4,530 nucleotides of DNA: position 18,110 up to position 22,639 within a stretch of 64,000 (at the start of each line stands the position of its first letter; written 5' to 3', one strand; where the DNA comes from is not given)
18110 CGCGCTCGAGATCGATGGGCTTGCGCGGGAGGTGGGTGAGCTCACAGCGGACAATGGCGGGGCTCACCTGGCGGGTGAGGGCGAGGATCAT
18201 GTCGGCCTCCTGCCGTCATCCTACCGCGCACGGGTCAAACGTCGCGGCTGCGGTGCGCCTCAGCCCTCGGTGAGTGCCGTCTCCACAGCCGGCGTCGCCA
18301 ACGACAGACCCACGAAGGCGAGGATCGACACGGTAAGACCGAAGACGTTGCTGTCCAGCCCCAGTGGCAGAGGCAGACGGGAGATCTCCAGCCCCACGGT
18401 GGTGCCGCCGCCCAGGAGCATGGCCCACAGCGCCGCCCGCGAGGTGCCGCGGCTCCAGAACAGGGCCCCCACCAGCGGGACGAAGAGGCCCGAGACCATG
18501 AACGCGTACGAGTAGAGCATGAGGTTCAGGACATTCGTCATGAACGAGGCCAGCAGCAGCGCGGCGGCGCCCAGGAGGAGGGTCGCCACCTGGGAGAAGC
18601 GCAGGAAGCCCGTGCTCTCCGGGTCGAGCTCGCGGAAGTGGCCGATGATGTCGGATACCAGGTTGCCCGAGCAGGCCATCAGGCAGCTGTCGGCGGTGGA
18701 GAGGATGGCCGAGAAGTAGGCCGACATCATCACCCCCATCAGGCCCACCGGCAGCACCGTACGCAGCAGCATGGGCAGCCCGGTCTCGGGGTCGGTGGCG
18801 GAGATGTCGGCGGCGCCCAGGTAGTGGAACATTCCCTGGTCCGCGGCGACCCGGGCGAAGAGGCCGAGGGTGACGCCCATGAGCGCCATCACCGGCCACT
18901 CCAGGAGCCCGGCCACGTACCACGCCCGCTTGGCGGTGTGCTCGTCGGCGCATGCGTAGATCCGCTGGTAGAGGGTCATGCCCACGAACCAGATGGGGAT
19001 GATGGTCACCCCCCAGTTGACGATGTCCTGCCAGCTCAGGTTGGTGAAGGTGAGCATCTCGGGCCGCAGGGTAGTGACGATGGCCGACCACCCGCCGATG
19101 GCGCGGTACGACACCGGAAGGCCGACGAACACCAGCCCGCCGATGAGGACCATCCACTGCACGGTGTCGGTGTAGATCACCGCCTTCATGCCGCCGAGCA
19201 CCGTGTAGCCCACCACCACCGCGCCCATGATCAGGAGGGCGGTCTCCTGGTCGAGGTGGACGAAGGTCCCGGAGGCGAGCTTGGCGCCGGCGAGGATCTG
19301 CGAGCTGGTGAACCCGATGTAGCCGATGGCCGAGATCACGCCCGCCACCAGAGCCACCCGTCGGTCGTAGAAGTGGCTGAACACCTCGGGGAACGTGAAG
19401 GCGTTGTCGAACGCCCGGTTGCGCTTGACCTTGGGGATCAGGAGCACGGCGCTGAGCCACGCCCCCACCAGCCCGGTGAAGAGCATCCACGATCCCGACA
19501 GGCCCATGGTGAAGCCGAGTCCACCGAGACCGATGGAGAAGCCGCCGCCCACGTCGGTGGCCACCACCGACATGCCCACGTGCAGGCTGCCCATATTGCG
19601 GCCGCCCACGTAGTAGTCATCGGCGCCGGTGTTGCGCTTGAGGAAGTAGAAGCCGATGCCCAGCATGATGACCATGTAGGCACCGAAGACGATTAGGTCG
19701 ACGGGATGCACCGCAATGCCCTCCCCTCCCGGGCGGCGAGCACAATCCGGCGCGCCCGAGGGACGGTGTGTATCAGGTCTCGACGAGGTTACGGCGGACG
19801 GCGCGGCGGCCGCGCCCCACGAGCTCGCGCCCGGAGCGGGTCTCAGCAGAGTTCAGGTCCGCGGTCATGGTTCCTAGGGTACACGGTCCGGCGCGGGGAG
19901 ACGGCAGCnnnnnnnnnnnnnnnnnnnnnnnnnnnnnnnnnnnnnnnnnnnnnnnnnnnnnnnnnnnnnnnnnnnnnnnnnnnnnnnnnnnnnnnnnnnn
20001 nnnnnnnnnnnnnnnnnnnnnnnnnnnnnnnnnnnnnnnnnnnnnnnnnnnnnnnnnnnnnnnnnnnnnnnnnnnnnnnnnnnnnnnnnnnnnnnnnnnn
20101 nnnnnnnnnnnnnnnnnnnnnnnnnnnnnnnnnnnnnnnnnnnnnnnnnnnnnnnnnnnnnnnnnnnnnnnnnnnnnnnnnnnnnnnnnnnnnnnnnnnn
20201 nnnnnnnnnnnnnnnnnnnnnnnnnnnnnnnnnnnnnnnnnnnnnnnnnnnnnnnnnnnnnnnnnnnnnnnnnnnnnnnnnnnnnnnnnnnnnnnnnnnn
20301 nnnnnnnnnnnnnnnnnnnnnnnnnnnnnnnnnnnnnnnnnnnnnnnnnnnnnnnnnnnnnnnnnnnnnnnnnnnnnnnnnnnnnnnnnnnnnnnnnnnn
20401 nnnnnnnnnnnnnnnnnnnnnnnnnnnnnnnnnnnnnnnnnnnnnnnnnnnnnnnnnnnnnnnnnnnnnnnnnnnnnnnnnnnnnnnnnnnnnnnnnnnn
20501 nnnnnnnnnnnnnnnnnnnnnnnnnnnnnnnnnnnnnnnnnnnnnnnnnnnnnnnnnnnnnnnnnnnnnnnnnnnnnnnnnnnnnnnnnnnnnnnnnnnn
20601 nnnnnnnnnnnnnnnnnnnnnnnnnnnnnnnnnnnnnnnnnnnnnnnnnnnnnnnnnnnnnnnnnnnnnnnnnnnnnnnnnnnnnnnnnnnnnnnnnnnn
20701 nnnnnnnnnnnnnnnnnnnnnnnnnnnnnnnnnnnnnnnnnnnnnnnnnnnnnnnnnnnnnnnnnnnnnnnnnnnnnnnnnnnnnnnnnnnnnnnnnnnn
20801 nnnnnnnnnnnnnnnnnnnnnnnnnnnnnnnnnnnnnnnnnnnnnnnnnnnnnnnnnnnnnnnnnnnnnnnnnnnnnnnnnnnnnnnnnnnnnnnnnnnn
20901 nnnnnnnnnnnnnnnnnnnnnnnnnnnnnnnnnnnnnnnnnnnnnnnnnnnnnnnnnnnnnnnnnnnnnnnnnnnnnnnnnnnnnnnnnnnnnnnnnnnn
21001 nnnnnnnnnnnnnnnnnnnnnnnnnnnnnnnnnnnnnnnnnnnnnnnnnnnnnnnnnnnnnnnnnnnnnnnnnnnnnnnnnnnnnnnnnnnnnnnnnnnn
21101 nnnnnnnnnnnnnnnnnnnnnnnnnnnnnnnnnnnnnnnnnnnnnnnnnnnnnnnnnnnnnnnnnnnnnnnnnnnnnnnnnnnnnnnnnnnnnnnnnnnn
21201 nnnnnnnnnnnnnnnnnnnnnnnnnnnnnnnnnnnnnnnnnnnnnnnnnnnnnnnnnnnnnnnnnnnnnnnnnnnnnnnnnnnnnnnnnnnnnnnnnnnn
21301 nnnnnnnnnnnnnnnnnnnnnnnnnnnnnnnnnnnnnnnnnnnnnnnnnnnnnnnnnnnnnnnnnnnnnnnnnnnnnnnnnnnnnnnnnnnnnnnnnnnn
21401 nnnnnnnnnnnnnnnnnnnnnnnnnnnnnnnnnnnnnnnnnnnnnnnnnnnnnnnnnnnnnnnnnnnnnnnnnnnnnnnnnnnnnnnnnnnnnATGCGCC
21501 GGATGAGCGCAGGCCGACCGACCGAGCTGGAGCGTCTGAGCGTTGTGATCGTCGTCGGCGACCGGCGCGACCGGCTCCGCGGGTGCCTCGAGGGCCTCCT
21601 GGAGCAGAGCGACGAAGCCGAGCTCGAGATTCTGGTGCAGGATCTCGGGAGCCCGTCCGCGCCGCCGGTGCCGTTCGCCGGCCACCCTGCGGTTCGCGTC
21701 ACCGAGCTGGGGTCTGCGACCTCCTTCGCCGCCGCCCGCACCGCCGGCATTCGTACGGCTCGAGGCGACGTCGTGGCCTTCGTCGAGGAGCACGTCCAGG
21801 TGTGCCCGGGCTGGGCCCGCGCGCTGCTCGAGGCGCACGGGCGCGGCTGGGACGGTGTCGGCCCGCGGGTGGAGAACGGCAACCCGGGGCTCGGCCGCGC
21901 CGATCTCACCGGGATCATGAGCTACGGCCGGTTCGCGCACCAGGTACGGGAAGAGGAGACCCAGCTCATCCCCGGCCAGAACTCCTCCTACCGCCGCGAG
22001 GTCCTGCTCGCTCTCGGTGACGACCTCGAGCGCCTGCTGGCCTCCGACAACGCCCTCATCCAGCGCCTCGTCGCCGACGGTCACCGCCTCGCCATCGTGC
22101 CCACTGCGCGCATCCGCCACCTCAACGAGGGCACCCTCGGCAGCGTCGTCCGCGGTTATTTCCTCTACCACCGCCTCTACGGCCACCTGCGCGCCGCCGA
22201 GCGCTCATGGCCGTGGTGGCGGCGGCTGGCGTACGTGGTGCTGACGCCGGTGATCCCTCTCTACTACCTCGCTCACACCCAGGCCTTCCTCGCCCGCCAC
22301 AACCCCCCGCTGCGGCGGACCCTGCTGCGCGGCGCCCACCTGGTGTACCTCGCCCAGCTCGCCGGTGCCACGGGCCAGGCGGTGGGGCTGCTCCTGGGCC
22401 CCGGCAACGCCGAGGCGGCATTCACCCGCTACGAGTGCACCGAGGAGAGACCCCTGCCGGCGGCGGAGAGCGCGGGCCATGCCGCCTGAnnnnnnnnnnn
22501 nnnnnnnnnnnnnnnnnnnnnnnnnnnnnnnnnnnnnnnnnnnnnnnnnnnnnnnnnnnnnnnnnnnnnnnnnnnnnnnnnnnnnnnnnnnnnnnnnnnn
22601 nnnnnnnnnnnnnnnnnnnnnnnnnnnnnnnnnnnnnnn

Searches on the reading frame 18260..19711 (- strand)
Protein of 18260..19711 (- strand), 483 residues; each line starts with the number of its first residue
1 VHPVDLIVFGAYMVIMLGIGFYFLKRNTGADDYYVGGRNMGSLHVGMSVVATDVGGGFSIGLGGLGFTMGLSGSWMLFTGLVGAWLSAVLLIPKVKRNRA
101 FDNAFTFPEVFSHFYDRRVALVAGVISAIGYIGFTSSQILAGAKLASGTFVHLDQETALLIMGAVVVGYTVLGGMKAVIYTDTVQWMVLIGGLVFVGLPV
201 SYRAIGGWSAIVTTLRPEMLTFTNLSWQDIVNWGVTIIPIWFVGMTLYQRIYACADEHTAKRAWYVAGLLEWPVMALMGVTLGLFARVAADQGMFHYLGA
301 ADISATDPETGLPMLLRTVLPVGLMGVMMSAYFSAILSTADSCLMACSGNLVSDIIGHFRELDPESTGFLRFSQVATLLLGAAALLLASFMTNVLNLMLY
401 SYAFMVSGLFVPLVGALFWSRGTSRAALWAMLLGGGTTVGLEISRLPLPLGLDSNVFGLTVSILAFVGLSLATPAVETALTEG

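Call 32: search_protein_families(library=pfam, proteins=[window:18260-19711:-], max_evalue=0.00001)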
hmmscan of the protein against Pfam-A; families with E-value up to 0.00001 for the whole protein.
window:18260-19711:- (483 aa): 1 family
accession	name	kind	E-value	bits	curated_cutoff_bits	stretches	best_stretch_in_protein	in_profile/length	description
PF00474.23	SSF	-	5.7e-50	170.8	22.8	1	33-434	1-406/406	Sodium:solute symporter family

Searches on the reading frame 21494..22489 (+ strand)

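Call 32: search_protein_families(library=pfam, proteins=[window:21494-22489:+], max_evalue=0.00001)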
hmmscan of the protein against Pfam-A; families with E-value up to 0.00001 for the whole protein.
window:21494-22489:+ (331 aa): 1 family
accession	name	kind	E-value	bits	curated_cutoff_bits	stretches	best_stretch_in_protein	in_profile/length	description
PF00535.33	Glycos_transf_2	-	3.3e-14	53.6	23.3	1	16-171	1-164/168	Glycosyl transferase family 2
